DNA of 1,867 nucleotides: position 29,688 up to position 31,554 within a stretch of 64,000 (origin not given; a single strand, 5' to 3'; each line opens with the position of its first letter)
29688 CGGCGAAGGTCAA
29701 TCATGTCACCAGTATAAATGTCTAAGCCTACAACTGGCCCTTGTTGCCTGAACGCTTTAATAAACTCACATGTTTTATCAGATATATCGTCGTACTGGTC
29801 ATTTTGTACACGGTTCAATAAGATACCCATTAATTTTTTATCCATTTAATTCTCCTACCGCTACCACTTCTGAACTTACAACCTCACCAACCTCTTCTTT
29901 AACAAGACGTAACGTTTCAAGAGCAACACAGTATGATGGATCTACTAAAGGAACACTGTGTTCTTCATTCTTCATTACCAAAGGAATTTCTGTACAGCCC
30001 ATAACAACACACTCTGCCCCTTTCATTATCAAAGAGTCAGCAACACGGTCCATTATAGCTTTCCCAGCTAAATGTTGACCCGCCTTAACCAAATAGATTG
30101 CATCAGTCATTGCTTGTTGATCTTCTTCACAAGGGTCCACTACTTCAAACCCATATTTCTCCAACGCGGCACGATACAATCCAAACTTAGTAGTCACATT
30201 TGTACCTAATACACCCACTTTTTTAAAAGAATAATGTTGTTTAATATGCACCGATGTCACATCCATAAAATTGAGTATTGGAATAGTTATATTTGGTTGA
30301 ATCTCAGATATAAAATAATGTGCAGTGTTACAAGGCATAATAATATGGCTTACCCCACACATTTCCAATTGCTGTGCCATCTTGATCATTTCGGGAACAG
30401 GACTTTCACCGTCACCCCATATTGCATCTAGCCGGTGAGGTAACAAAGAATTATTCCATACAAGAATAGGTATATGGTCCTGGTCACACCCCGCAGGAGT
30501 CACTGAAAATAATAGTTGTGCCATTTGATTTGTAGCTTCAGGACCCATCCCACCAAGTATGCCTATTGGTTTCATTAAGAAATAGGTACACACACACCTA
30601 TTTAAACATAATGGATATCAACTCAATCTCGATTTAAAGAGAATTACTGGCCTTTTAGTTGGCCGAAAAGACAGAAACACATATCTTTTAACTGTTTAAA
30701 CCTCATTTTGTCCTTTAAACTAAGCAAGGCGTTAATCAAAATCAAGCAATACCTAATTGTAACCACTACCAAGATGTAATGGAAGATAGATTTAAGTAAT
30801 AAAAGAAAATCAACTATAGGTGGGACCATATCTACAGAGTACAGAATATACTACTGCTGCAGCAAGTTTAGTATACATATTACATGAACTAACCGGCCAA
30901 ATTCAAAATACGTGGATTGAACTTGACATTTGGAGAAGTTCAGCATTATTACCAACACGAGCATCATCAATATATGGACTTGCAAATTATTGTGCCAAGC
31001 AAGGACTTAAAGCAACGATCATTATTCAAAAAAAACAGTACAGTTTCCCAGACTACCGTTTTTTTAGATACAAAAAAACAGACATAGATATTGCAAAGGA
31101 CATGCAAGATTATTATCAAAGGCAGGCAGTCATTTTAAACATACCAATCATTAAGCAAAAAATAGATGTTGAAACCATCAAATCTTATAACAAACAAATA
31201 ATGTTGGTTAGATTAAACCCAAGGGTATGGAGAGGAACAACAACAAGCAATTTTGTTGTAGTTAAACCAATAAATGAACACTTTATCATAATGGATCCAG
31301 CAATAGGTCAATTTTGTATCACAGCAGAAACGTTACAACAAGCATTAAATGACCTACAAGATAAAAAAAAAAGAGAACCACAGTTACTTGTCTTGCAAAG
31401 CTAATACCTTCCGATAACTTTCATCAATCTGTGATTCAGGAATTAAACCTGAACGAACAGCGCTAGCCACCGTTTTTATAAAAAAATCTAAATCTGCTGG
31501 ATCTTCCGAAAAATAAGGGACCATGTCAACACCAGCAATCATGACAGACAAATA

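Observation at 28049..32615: Bacterial-style D-aspartate / muropeptide-handling gene module in an archaeal chromosome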

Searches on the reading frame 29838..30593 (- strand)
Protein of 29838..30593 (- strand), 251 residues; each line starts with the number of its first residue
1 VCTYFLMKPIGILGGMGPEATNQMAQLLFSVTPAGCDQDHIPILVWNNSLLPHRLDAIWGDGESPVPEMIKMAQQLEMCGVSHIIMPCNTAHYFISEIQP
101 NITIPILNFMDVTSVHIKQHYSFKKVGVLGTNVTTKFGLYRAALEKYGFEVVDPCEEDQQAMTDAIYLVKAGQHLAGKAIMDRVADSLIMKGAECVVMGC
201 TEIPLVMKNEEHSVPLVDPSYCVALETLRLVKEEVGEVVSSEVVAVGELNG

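Call 3: search_protein_families(library=pfam, proteins=[window:29838-30593:-], max_evalue=0.1)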
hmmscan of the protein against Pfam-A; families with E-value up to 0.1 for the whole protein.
window:29838-30593:- (251 aa): 1 family
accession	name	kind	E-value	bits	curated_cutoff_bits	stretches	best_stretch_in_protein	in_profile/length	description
PF01177.27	Asp_Glu_race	-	8.7e-41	140.5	31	1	13-220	1-204/211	Asp/Glu/Hydantoin racemase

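Call 4: search_protein_families(library=ncbifam, proteins=[window:29838-30593:-], max_evalue=0.1)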
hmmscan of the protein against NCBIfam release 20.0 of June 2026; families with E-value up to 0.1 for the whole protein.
window:29838-30593:- (251 aa): 7 families
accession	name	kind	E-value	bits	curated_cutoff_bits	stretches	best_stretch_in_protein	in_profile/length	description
NF052483.1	racemase_CuyB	equivalog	1.7e-69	234.3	190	1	10-229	1-223/225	cysteate racemase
TIGR00035.1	asp_race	subfamily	9.4e-58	195.6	93.1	1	7-234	2-230/236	amino acid racemase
NF007569.0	PRK10200.1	equivalog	5.4e-18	65.6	417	1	7-222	1-219/230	aspartate/glutamate racemase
TIGR00067.1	glut_race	equivalog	1.1e-09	38.1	146.65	1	76-209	56-189/251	glutamate racemase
NF002035.0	PRK00865.1-3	equivalog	1.6e-09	37.7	328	1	70-208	55-192/267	glutamate racemase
NF002034.1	PRK00865.1-1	equivalog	0.02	14.1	408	1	81-241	62-226/260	glutamate racemase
NF005679.0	PRK07475.1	subfamily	0.05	12.9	231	1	59-108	58-107/246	hypothetical protein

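Call 6: search_solved_structures(query=window:29838-30593:-, max_evalue=0.001)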
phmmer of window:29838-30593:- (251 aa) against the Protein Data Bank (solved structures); distinct sequences matched with E-value up to 0.001: 23.
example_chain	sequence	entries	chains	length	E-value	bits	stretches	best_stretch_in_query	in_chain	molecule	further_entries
1jfl_A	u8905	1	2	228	5e-54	186.8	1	7-229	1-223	ASPARTATE RACEMASE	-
2dx7_A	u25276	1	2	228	9.1e-53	182.7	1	7-229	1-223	aspartate racemase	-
3s7z_A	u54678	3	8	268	9.9e-40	140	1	8-223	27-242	Putative aspartate racemase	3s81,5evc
5b19_A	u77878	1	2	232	1.5e-30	110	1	8-228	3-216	Aspartate racemase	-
3ojc_A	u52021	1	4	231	3.3e-22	82.6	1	6-220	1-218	Putative aspartate/glutamate racemase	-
1iu9_A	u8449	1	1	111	2.2e-19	73.4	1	115-219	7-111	aspartate racemase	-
2zsk_A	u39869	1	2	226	2.5e-19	73.2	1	7-221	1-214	226aa long hypothetical aspartate racemase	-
9lyd_Q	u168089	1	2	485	5e-18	68.9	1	113-219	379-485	G-protein coupled receptor 3,Aspartate racemase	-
5hqt_A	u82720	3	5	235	2.4e-13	53.6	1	7-221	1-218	aspartate/glutamate racemase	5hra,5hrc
5ell_A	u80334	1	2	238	2.5e-13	53.6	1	7-221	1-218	Asp/Glu_racemase family protein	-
5elm_A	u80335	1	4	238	6.2e-12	49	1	7-221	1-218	Asp/Glu_racemase family protein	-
5wxx_A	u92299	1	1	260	1.8e-09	40.9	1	9-231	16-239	McyF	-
1b73_A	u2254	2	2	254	1.9e-08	37.6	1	72-234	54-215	GLUTAMATE RACEMASE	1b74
5xnk_A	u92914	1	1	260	2.4e-08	37.2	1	9-231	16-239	McyF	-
5wxy_A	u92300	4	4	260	5.8e-07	32.7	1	9-230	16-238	McyF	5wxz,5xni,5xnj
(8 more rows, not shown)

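Call 62: search_solved_structures(query=window:29838-30593:-, max_evalue=1e-25, show_alignments=2)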
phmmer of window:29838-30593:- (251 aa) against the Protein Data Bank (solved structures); distinct sequences matched with E-value up to 1e-25: 4.
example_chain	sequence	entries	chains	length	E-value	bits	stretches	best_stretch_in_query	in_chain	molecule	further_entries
1jfl_A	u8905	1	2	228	5e-54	186.8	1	7-229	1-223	ASPARTATE RACEMASE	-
2dx7_A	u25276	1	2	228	9.1e-53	182.7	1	7-229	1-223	aspartate racemase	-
3s7z_A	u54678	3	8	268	9.9e-40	140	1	8-223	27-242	Putative aspartate racemase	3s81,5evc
5b19_A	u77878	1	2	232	1.5e-30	110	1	8-228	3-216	Aspartate racemase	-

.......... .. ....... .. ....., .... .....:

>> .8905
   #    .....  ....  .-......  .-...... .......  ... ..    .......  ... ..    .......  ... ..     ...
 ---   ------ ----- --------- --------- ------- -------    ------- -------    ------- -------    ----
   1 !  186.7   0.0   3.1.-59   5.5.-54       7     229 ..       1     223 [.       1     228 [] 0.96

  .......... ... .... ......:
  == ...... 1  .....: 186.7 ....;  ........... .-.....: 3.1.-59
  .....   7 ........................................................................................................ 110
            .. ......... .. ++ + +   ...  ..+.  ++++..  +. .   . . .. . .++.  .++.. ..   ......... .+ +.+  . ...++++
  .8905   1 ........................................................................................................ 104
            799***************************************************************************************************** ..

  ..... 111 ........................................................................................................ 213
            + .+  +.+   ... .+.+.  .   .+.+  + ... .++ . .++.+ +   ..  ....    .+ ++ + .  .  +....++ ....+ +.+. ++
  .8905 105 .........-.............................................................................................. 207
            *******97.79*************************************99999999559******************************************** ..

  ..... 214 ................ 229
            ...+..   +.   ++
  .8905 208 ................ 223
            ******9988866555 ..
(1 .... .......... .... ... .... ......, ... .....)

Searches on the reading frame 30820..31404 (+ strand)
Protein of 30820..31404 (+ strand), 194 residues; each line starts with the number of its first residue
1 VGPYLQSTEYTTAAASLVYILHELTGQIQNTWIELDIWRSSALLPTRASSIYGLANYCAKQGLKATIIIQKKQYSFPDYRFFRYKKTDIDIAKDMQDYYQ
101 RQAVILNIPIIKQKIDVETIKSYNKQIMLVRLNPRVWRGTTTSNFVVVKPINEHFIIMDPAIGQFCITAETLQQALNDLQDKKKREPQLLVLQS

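Call 3: search_protein_families(library=pfam, proteins=[window:30820-31404:+], max_evalue=0.1)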
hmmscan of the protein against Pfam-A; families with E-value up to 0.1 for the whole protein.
window:30820-31404:+ (194 aa): 3 families
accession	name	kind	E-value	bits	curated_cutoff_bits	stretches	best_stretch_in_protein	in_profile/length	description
PF11814.14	DUF3335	-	5.2e-10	39.6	25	1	4-162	4-167/206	Peptidase_C39 like family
PF03412.21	Peptidase_C39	-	0.0055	17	22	0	141-174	85-119/133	Peptidase C39 family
PF15645.12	Tox-PLDMTX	-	0.061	13.9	26.1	1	126-166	24-66/142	Dermonecrotoxin of the Papain-like fold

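Call 4: search_protein_families(library=ncbifam, proteins=[window:30820-31404:+], max_evalue=0.1)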
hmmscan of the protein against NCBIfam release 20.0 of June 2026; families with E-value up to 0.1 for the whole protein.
window:30820-31404:+ (194 aa): 1 family
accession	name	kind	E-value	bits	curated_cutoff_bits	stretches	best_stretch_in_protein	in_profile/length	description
NF001747.0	PRK00466.1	equivalog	0.019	13.7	288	1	71-159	220-309/346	N-acetyl-lysine deacetylase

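Call 40: find_homologous_proteins(query=window:30820-31404:+, max_evalue=0.001)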
Query window:30820-31404:+ (194 aa): 47 proteins with E <= 0.001 among 95 candidates.
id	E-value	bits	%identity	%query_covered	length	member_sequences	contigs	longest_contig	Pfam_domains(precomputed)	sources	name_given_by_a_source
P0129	9.1e-123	425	99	100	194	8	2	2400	PF11814.15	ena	-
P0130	5.9e-78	279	69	99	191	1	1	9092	PF11814.15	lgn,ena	-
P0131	8.8e-78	278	65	99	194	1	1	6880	PF11814.15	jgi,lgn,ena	-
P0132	2.1e-77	277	65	99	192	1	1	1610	PF11814.15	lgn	-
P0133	4.5e-77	276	67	99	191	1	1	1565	PF11814.15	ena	-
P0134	1.4e-76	274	67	99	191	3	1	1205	PF11814.15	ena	-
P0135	2.1e-75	270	65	99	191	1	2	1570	PF11814.15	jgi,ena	-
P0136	2.8e-41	159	43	99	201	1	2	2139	PF11814.15,PF03412.22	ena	-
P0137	3.4e-40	156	43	99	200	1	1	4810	PF11814.15,PF03412.22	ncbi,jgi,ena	-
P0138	7.4e-40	155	44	99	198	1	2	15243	PF11814.15,PF03412.22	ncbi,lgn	-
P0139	3.6e-39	152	43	99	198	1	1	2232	PF11814.15,PF03412.22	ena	-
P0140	7.7e-38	148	41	99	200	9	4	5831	PF11814.15,PF03412.22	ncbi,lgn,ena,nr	ncbi:hypothetical protein HOF54_04065 [Candidatus Woesearchaeota archaeon]|nr:hypothetical protein [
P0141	1.4e-37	147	42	100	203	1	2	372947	PF11814.15,PF03412.22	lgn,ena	-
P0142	2.5e-37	146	43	99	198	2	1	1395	PF11814.15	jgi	-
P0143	2.9e-37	146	40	99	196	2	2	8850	PF11814.15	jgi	-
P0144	4.6e-37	145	42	99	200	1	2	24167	PF11814.15,PF03412.22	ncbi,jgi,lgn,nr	ncbi:peptidase C39 family protein [Candidatus Woesearchaeota archaeon]|nr:peptidase C39 family prote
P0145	2.2e-36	143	42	99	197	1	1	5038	PF11814.15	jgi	-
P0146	7.3e-36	142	43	99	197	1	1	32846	PF11814.15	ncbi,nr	ncbi:peptidase C39 family protein [Candidatus Woesearchaeota archaeon]|nr:peptidase C39 family prote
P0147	9.5e-36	141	39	100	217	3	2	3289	PF11814.15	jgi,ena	-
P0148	1.9e-35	140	43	96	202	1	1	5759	PF11814.15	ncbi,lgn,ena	-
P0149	2.4e-35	140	41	99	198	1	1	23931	PF11814.15,PF03412.22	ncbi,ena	-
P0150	3.1e-35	139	42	99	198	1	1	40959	PF11814.15,PF03412.22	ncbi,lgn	-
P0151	6.6e-35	138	42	99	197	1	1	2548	PF11814.15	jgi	-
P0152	7.2e-35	138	41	99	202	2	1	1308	PF11814.15,PF03412.22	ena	-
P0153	7.4e-35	138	40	99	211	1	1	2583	PF11814.15,PF03412.22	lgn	-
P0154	8.0e-35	138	39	99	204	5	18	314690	PF11814.15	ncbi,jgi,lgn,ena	jgi:predicted double-glycine peptidase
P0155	3.8e-34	136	42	99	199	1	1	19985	PF11814.15,PF09778.16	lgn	-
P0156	5.3e-34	135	37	99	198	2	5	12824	PF11814.15,PF03412.22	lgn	-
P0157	8.2e-34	135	41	99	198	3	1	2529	PF11814.15,PF03412.22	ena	-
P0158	3.2e-33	133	40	100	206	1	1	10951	PF11814.15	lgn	-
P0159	7.6e-33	132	41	99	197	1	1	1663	PF11814.15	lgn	-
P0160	8.7e-33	132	36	99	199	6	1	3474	PF11814.15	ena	-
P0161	2.0e-32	130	39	99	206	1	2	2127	PF11814.15,PF03412.22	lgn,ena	-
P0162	2.7e-32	130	40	99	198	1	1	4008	PF11814.15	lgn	-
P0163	4.6e-32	129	36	99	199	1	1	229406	PF11814.15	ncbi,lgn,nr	ncbi:MAG: peptidase C39 family protein [archaeon]|nr:peptidase C39 family protein [archaeon]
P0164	6.7e-32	129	41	94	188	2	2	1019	PF11814.15,PF03412.22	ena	-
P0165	1.1e-31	128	40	99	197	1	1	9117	PF11814.15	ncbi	-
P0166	4.2e-31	126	40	87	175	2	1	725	PF11814.15,PF09778.16,PF03412.22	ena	-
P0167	9.4e-31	125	40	93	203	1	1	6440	PF11814.15,PF03412.22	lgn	-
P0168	1.3e-30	124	39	97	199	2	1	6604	PF11814.15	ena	-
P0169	2.2e-30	124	39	89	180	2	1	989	PF11814.15,PF03412.22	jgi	-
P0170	2.2e-30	124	38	99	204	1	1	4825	PF11814.15,PF03412.22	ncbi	-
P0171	7.6e-30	122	40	99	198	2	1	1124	PF11814.15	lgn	-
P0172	8.0e-29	119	38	99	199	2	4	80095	PF11814.15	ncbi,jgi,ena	-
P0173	2.0e-28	117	36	98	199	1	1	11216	PF11814.15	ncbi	ncbi:MAG: peptidase C39 family protein [Candidatus Woesearchaeota archaeon]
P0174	9.3e-27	112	41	82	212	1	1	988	PF11814.15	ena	-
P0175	7.6e-21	93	47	57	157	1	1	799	PF11814.15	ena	-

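Call 41: find_encoding_contigs(protein=P0141, flank=9000, max_places=2)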
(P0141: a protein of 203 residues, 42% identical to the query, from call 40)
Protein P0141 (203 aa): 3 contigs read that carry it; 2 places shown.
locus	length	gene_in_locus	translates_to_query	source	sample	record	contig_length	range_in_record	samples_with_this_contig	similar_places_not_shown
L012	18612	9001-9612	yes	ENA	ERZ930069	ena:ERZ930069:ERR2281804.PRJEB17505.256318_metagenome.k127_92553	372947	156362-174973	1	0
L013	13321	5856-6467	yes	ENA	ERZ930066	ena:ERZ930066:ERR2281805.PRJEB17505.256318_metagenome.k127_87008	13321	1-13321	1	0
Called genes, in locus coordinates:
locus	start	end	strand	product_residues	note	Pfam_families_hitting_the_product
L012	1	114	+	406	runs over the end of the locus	-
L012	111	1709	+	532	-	-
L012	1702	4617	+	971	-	-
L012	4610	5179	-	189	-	-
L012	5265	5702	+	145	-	PF01090:Ribosomal_S19e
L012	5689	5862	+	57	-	-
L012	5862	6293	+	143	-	PF01198:Ribosomal_L31e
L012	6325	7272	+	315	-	PF08068:DKCLD, PF01509:TruB_N, PF21238:Pus10_C, PF16198:TruB_C_2, PF01472:PUA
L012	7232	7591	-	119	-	-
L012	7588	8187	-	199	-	PF00149:Metallophos, PF12850:Metallophos_2, PF14582:Metallophos_3 (faint)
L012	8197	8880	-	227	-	PF01015:Ribosomal_S3Ae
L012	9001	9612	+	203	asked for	PF03412:Peptidase_C39 (faint), PF11814:DUF3335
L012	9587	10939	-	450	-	-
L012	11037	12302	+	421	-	PF04107:GCS2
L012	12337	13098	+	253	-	PF13230:GATase_4, PF13522:GATase_6 (weak)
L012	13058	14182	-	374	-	PF00933:Glyco_hydro_3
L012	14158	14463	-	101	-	-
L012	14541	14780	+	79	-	PF00462:Glutaredoxin, PF13417:GST_N_3 (weak), PF13409:GST_N_2 (weak)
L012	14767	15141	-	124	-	-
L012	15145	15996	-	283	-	-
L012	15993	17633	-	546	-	-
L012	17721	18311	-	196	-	PF18306:LDcluster4, PF03641:Lysine_decarbox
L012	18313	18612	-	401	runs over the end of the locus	-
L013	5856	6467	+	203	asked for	PF03412:Peptidase_C39 (faint), PF11814:DUF3335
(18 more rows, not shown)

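Call 42: find_encoding_contigs(protein=P0154, flank=9000, max_places=3)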
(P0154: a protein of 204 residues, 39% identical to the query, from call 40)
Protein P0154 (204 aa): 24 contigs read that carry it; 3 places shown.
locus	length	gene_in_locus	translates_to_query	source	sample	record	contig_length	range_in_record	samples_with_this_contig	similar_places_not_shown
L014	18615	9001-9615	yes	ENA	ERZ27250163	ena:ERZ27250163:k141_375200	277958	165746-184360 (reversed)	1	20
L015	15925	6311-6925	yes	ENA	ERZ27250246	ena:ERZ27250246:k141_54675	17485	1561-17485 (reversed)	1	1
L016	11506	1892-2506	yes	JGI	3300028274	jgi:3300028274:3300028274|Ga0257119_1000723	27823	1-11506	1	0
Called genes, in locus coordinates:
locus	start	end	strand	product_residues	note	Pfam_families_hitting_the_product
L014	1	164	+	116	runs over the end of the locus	PF01849:NAC, PF19026:UBA_HYPK (weak)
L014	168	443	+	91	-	-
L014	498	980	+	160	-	-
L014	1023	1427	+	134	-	-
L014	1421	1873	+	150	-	PF01252:Peptidase_A8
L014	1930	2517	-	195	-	-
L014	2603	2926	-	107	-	PF01176:eIF-1a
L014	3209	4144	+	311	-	PF08068:DKCLD, PF21238:Pus10_C, PF01509:TruB_N, PF16198:TruB_C_2, PF01472:PUA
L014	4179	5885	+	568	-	-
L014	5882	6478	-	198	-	PF00149:Metallophos, PF12850:Metallophos_2, PF14582:Metallophos_3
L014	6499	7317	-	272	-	PF01015:Ribosomal_S3Ae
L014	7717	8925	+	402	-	PF04107:GCS2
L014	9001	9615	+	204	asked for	PF11814:DUF3335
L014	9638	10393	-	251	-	-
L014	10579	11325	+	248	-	PF13230:GATase_4, PF13522:GATase_6 (weak)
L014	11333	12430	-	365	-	PF00933:Glyco_hydro_3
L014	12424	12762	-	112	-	-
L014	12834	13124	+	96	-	PF00462:Glutaredoxin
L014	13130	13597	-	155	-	-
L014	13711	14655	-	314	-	PF01210:NAD_Gly3P_dh_N, PF02558:ApbA (weak), PF03446:NAD_binding_2 (weak), PF03807:F420_oxidored (weak), PF07479:NAD_Gly3P_dh_C, PF20618:GPD_NAD_C_bact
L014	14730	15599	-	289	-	-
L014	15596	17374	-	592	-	-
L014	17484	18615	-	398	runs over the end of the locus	-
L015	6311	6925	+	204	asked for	PF11814:DUF3335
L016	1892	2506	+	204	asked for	PF11814:DUF3335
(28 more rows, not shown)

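Call 43: find_encoding_contigs(protein=P0163, flank=9000, max_places=2)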
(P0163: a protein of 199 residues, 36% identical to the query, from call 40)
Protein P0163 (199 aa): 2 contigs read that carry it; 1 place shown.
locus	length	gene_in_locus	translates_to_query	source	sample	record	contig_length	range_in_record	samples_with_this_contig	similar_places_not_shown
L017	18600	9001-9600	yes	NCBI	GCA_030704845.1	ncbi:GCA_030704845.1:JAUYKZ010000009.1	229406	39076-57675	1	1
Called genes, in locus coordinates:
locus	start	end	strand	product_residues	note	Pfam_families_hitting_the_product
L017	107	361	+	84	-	PF01247:Ribosomal_L35Ae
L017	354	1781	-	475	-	-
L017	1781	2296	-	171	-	-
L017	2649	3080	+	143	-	PF01090:Ribosomal_S19e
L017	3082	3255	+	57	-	-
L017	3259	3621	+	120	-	PF01198:Ribosomal_L31e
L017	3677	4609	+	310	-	PF08068:DKCLD, PF21238:Pus10_C, PF01509:TruB_N, PF16198:TruB_C_2, PF01472:PUA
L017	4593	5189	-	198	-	PF00149:Metallophos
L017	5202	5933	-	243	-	PF01015:Ribosomal_S3Ae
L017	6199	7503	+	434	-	PF00535:Glycos_transf_2, PF13641:Glyco_tranf_2_3 (weak), PF10111:Glyco_tranf_2_2 (weak)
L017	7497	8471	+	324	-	PF02638:GHL10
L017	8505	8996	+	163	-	-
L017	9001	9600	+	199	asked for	PF11814:DUF3335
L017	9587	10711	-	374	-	PF00933:Glyco_hydro_3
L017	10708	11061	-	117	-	-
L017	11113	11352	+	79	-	PF00462:Glutaredoxin, PF13417:GST_N_3 (weak)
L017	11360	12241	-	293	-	-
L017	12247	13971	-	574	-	-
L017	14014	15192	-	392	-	-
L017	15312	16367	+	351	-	PF26356:Pelota_N, PF03464:eRF1_2 (weak), PF03465:eRF1_3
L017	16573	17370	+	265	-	PF01978:TrmB, PF11495:TrmB_EBD_N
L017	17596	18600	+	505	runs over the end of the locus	PF01409:tRNA-synt_2d, PF00587:tRNA-synt_2b (weak)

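Call 58: search_solved_structures(query=A7, max_evalue=1, show_alignments=3)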
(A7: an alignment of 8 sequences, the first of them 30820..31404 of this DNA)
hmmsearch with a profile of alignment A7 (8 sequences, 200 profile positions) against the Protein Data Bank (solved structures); distinct sequences matched with E-value up to 1: 1.
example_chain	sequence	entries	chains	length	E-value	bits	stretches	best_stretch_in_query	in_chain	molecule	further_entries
6mpz_A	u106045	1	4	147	0.033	17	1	145-182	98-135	Double Glycine Motif Protease domain from AMS/PCAT Transporter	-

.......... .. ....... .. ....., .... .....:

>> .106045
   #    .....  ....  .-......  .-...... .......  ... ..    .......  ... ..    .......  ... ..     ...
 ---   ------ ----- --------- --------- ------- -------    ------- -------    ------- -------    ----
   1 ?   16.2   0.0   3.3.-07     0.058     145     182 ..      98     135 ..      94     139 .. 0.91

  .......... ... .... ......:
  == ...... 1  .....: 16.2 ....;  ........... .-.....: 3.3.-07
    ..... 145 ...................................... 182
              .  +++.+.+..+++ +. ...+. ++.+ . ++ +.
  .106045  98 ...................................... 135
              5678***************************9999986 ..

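Call 89: predict_structure(alignment_id=A9)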
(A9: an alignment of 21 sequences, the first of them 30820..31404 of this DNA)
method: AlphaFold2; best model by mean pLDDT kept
length: 194 residues; sequences in the alignment: 21
mean_pLDDT: 90.4   pTM: 0.88
mean pLDDT of the five models: 90.4, 90.4, 90.3, 90.2, 90.1
residues with pLDDT >= 90: 138; 70-90: 43; 50-70: 13; < 50: 0
segments of 3 or more residues with pLDDT < 50: none
pLDDT, mean of each block of 10 residues (from residue 1): 86 95 81 94 89 96 94 66 78 93 97 96 92 94 94 93 96 96 91 86
secondary structure, 60 per line:
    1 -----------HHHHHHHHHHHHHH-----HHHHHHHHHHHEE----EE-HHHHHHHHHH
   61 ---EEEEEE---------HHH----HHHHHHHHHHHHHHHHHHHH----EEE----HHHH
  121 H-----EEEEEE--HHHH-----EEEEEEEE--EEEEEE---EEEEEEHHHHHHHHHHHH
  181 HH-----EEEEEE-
elements in order: H12-25 H31-41 H51-60 E64-69 H86-105 E110-112 H117-121 E127-132 H135-138 E144-151 E154-159 E163-168 H169-182 E188-193
